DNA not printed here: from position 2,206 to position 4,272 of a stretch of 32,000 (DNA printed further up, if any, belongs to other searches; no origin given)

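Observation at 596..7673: Array of four tandem, translationally coupled TPR + GT41 (OGT/SPINDLY-like) glycosyltransferase paralogs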

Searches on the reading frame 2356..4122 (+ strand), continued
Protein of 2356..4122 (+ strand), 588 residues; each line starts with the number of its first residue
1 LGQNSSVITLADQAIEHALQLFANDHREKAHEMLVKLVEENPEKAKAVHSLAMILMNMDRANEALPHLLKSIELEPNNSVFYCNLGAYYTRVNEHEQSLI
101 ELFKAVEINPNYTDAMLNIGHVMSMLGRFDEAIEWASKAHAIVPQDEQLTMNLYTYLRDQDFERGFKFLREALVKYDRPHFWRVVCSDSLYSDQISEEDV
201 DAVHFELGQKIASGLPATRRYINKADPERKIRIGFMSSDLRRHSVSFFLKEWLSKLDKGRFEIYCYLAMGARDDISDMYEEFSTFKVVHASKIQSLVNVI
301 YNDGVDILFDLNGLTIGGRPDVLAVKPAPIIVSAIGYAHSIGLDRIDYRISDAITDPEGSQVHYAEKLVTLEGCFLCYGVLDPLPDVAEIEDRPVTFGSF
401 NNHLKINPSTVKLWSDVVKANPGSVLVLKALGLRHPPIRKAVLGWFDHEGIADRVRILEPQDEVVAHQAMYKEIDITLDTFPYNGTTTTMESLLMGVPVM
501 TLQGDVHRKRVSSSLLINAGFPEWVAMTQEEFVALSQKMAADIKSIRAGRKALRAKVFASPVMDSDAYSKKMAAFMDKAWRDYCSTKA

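Call 12: find_encoding_contigs(protein=P0003, flank=10000, max_places=2)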
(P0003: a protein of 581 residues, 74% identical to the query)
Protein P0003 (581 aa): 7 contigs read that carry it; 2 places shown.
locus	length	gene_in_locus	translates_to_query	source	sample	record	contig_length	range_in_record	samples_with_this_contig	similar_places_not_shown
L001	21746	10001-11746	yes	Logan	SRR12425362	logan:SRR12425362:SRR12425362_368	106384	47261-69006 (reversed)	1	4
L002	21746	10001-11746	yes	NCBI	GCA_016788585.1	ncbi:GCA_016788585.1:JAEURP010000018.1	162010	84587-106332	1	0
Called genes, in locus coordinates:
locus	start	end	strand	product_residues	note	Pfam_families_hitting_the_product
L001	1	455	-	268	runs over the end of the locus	PF00793:DAHP_synth_1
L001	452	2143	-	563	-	PF02683:DsbD_TM, PF13386:DsbD_2 (weak), PF03190:Thioredox_DsbH, PF00085:Thioredoxin (faint), PF13098:Thioredoxin_2, PF13899:Thioredoxin_7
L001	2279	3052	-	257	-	PF13085:Fer2_3, PF13187:Fer4_9 (faint), PF12838:Fer4_7 (faint), PF13237:Fer4_10 (faint), PF13183:Fer4_8, PF13534:Fer4_17 (weak)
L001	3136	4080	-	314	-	PF07963:N_methyl, PF07596:SBP_bac_10 (faint)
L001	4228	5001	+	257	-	PF03808:Glyco_tran_WecG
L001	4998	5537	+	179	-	PF01923:Cob_adeno_trans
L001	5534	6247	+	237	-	-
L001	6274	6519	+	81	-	PF04023:FeoA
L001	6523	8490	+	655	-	PF01926:MMR_HSR1, PF02421:FeoB_N, PF07670:Gate, PF07664:FeoB_C, PF07670:Gate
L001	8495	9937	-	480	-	PF08323:Glyco_transf_5, PF13439:Glyco_transf_4, PF13579:Glyco_trans_4_4, PF20706:GT4-conflict, PF00534:Glycos_transf_1, PF13524:Glyco_trans_1_2 (faint), PF13692:Glyco_trans_1_4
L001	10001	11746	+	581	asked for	PF07719:TPR_2 (faint), PF13424:TPR_12 (faint), PF13428:TPR_14 (faint), PF14559:TPR_19 (faint), PF21033:RMD1-3 (faint), PF13431:TPR_17 (faint), PF00515:TPR_1 (faint), PF13844:Glyco_transf_41, +1 more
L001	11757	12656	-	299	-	PF00009:GTP_EFTU (weak), PF00350:Dynamin_N (faint), PF01926:MMR_HSR1, PF02421:FeoB_N, PF03193:RsgA_GTPase (weak), PF04548:AIG1 (weak), PF07650:KH_2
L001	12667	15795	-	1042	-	-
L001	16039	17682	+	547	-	PF02120:Flg_hook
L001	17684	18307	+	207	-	PF03963:FlgD, PF13861:FLgD_tudor (faint)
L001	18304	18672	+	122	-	PF12611:Flagellar_put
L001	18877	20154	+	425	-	PF00460:Flg_bb_rod (weak), PF22692:LlgE_F_G_D1, PF07559:FlgE_D2, PF06429:Flg_bbr_C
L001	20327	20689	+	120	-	PF00460:Flg_bb_rod (weak)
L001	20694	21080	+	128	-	PF00460:Flg_bb_rod, PF06429:Flg_bbr_C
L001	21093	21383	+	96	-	PF02049:FliE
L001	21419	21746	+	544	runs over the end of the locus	PF01514:YscJ_FliF, PF08345:YscJ_FliF_C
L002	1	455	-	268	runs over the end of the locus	PF00793:DAHP_synth_1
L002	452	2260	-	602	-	PF02683:DsbD_TM, PF13386:DsbD_2 (weak), PF03190:Thioredox_DsbH, PF00085:Thioredoxin (faint), PF13899:Thioredoxin_7, PF13098:Thioredoxin_2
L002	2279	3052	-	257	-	PF13085:Fer2_3, PF13187:Fer4_9 (faint), PF12838:Fer4_7 (faint), PF13237:Fer4_10 (faint), PF13183:Fer4_8, PF13534:Fer4_17 (weak)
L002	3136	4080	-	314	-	PF07963:N_methyl, PF07596:SBP_bac_10 (faint)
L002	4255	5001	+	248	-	PF03808:Glyco_tran_WecG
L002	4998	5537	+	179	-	PF01923:Cob_adeno_trans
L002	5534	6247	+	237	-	-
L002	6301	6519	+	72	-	PF04023:FeoA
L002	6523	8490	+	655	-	PF01926:MMR_HSR1, PF02421:FeoB_N, PF07670:Gate, PF07664:FeoB_C, PF07670:Gate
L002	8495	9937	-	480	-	PF08323:Glyco_transf_5, PF13439:Glyco_transf_4, PF13579:Glyco_trans_4_4, PF20706:GT4-conflict, PF00534:Glycos_transf_1, PF13524:Glyco_trans_1_2 (faint), PF13692:Glyco_trans_1_4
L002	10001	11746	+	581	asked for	PF07719:TPR_2 (faint), PF13424:TPR_12 (faint), PF13428:TPR_14 (faint), PF14559:TPR_19 (faint), PF21033:RMD1-3 (faint), PF13431:TPR_17 (faint), PF00515:TPR_1 (faint), PF13844:Glyco_transf_41, +1 more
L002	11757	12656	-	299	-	PF00009:GTP_EFTU (weak), PF00350:Dynamin_N (faint), PF01926:MMR_HSR1, PF02421:FeoB_N, PF03193:RsgA_GTPase (weak), PF04548:AIG1 (weak), PF07650:KH_2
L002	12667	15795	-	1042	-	-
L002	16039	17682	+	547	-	PF02120:Flg_hook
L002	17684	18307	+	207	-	PF03963:FlgD, PF13861:FLgD_tudor (faint)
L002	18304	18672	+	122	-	PF12611:Flagellar_put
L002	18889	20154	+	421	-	PF00460:Flg_bb_rod (weak), PF22692:LlgE_F_G_D1, PF07559:FlgE_D2, PF06429:Flg_bbr_C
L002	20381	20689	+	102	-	PF00460:Flg_bb_rod (weak)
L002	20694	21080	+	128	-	PF00460:Flg_bb_rod, PF06429:Flg_bbr_C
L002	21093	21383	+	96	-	PF02049:FliE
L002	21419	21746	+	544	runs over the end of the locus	PF01514:YscJ_FliF, PF08345:YscJ_FliF_C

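Call 13: find_encoding_contigs(protein=P0005, flank=10000, max_places=2)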
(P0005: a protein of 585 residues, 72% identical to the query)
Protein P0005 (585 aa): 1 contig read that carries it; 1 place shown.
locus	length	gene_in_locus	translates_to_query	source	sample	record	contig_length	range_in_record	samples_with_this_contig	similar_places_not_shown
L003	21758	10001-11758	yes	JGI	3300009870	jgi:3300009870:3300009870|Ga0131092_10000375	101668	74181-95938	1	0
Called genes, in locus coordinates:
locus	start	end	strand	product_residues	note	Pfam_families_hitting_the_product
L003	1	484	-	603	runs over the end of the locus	PF11412:DsbD_N (weak), PF02683:DsbD_TM, PF03190:Thioredox_DsbH, PF13899:Thioredoxin_7, PF13098:Thioredoxin_2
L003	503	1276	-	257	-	PF13085:Fer2_3, PF13187:Fer4_9 (faint), PF12838:Fer4_7 (faint), PF13183:Fer4_8, PF13534:Fer4_17 (weak)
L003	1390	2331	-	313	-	PF07963:N_methyl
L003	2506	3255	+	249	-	PF03808:Glyco_tran_WecG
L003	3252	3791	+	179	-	PF01923:Cob_adeno_trans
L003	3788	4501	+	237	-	-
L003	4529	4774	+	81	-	PF04023:FeoA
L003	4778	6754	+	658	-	PF01926:MMR_HSR1, PF02421:FeoB_N, PF07670:Gate, PF07664:FeoB_C, PF07670:Gate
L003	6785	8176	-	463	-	PF08323:Glyco_transf_5, PF13439:Glyco_transf_4, PF13579:Glyco_trans_4_4, PF20706:GT4-conflict, PF00534:Glycos_transf_1, PF13692:Glyco_trans_1_4, PF13524:Glyco_trans_1_2 (weak)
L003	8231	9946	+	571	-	PF13844:Glyco_transf_41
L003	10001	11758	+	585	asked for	PF00515:TPR_1 (faint), PF07719:TPR_2 (faint), PF13176:TPR_7 (faint), PF13374:TPR_10 (faint), PF13414:TPR_11 (faint), PF13424:TPR_12 (faint), PF14559:TPR_19 (weak), PF13844:Glyco_transf_41, +5 more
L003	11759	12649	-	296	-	PF00009:GTP_EFTU (weak), PF00350:Dynamin_N (faint), PF01926:MMR_HSR1, PF02421:FeoB_N, PF03193:RsgA_GTPase (weak), PF04548:AIG1 (weak), PF19993:DO-GTPase2 (faint), PF07650:KH_2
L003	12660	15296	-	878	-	-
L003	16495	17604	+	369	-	PF02120:Flg_hook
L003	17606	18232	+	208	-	PF03963:FlgD, PF13861:FLgD_tudor (weak)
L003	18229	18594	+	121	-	PF12611:Flagellar_put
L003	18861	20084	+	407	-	PF22692:LlgE_F_G_D1, PF07559:FlgE_D2, PF06429:Flg_bbr_C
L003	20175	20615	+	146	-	PF00460:Flg_bb_rod (weak)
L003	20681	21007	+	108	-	PF06429:Flg_bbr_C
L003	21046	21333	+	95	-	PF02049:FliE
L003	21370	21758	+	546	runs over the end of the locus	PF01514:YscJ_FliF, PF08345:YscJ_FliF_C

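Call 14: find_encoding_contigs(protein=P0008, flank=10000, max_places=2)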
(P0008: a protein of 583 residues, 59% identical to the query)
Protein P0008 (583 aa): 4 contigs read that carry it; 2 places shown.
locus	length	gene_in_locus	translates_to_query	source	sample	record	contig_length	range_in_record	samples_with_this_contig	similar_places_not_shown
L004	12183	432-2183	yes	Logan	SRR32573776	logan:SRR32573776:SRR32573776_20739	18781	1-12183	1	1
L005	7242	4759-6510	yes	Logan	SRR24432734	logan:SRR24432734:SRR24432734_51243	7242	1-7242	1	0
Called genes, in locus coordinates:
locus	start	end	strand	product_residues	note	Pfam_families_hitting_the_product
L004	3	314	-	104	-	?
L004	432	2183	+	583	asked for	PF00515:TPR_1 (faint), PF07719:TPR_2 (faint), PF13176:TPR_7 (faint), PF13181:TPR_8 (faint), PF13371:TPR_9 (faint), PF13374:TPR_10 (faint), PF25062:ARM_TT21_N (weak), PF13844:Glyco_transf_41, +7 more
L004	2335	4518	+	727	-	PF01225:Mur_ligase, PF08245:Mur_ligase_M, PF02875:Mur_ligase_C, PF01820:Dala_Dala_lig_N, PF02655:ATP-grasp_3 (weak), PF07478:Dala_Dala_lig_C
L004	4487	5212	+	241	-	-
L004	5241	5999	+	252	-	PF05949:DUF881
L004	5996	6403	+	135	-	PF06947:DUF1290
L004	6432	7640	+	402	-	PF11104:PilM_2 (faint), PF02491:SHS2_FTSA, PF06723:MreB_Mbl, PF14450:FtsA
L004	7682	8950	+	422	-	PF00091:Tubulin, PF12327:FtsZ_C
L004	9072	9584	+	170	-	PF01192:RNA_pol_Rpb6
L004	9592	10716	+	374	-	PF00226:DnaJ, PF01556:DnaJ_C, PF00684:DnaJ_CXXCXGXG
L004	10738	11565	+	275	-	PF06325:PrmA, PF05175:MTS, PF08241:Methyltransf_11 (weak), PF13649:Methyltransf_25 (weak)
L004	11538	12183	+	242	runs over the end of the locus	PF04452:Methyltrans_RNA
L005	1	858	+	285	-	?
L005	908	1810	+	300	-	PF01040:UbiA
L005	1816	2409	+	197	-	PF06414:Zeta_toxin, PF13671:AAA_33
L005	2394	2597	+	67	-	-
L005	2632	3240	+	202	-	-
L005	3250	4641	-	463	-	PF08323:Glyco_transf_5, PF13439:Glyco_transf_4, PF13579:Glyco_trans_4_4, PF20706:GT4-conflict, PF00534:Glycos_transf_1, PF13692:Glyco_trans_1_4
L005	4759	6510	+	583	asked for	PF00515:TPR_1 (faint), PF07719:TPR_2 (faint), PF13176:TPR_7 (faint), PF13181:TPR_8 (faint), PF13371:TPR_9 (faint), PF13374:TPR_10 (faint), PF25062:ARM_TT21_N (weak), PF13844:Glyco_transf_41, +7 more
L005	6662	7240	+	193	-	?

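Call 44: find_related_loci(query=A2, collection=genome_contigs, flank=10000)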
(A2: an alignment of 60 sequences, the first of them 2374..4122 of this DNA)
Query A2 (582 aa) in genome_contigs; peptide patterns used: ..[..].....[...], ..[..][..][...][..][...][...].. (x = any residue, [..] = any of these).
600 stretches matched a pattern (row limit reached: there are more); 599 encode a relative of the query (tblastn E <= 1e-3); the best 80 are kept; 80 distinct loci.
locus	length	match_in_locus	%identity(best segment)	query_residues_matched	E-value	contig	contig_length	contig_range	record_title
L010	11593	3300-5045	97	1-582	0e+0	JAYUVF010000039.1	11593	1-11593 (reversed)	MAG: Chthonomonas sp. isolate GL124_DN_metabat_50_sub GL124_DN_metabat_50_sub_38, whole genome shotgun sequence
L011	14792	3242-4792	35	35-578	2e-97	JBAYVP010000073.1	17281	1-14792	MAG: Sulfuricellaceae bacterium isolate SO_2016_LW3_62 scaffold04700_LW162_2016, whole genome shotgun sequence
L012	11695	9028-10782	32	6-581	3e-95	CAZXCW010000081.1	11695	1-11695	MAG TPA_asm: uncultured Nitrospiraceae bacterium isolate SRP323688_co1_259 genome assembly, contig: NODE_8378_length_116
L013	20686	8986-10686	32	16-579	1e-94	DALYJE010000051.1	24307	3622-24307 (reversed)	MAG TPA_asm: Coleofasciculaceae cyanobacterium CTOTU46609 NODE_178_length_24307_cov_5.800140, whole genome shotgun seque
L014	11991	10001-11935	33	7-574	1e-93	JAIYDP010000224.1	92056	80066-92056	MAG: Verrucomicrobiaceae bacterium isolate H1_MAG_00039 pond_H1_MAG_00039_000000000040, whole genome shotgun sequence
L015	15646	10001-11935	34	7-574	7e-92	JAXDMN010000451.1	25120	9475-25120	MAG: Phycisphaerales bacterium isolate BP_642 scaffold_751222, whole genome shotgun sequence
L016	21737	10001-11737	32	12-578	8e-91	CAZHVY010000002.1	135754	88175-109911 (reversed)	MAG TPA_asm: uncultured Geobacter sp. isolate binchicken_co20_405 genome assembly, contig: NODE_326_length_135754_cov_43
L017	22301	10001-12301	33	12-579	4e-91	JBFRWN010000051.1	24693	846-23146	MAG: Synechococcus sp. isolate 05_out_wi_poop_bin.19 05outWiPooB19_c_000001168745, whole genome shotgun sequence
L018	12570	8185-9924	33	5-582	6e-90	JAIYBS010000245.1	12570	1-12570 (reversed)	MAG: Planctomycetaceae bacterium isolate E1_MAG_00054 pond_E1_MAG_00054_000000000044, whole genome shotgun sequence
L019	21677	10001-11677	32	1-578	4e-89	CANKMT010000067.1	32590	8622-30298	MAG: Betaproteobacteria bacterium isolate TH-Jun18-184 genome assembly, contig: TH-Jun18-C2561, whole genome shotgun seq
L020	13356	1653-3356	32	23-579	4e-88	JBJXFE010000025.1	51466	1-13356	MAG: Phycisphaerales bacterium isolate F1F2.bin.534 k127_354801, whole genome shotgun sequence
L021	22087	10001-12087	32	4-578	2e-87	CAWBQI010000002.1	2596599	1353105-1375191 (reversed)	MAG: uncultured Phycisphaerales bacterium isolate MFD01716.bin.2.116 genome assembly, contig: contig_31094, whole genome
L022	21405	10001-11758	31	1-578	5e-87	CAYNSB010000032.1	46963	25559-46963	MAG TPA_asm: uncultured Phycisphaeraceae bacterium isolate SRP189682_co1_57 genome assembly, contig: NODE_869_length_469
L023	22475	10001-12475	34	9-582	9e-87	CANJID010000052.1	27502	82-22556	MAG: Caulobacterales bacterium isolate RH-23may17-1067 genome assembly, contig: RH-23may17-C12378, whole genome shotgun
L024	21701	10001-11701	32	15-574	1e-86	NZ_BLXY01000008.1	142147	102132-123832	Geomonas paludis strain Red736 sequence08, whole genome shotgun sequence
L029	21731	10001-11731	33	3-577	5e-85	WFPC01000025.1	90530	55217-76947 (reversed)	MAG: Gammaproteobacteria bacterium isolate S012_40 k151_23031, whole genome shotgun sequence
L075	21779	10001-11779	33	6-581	5e-88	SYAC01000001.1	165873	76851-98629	MAG: Planctomycetia bacterium isolate F1-20-MAGs128 F1-20__c15092, whole genome shotgun sequence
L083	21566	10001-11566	32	64-578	2e-78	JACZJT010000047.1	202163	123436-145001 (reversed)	MAG: Burkholderiales bacterium isolate MAG26 betaproteobacteria_1_contig_1041268, whole genome shotgun sequence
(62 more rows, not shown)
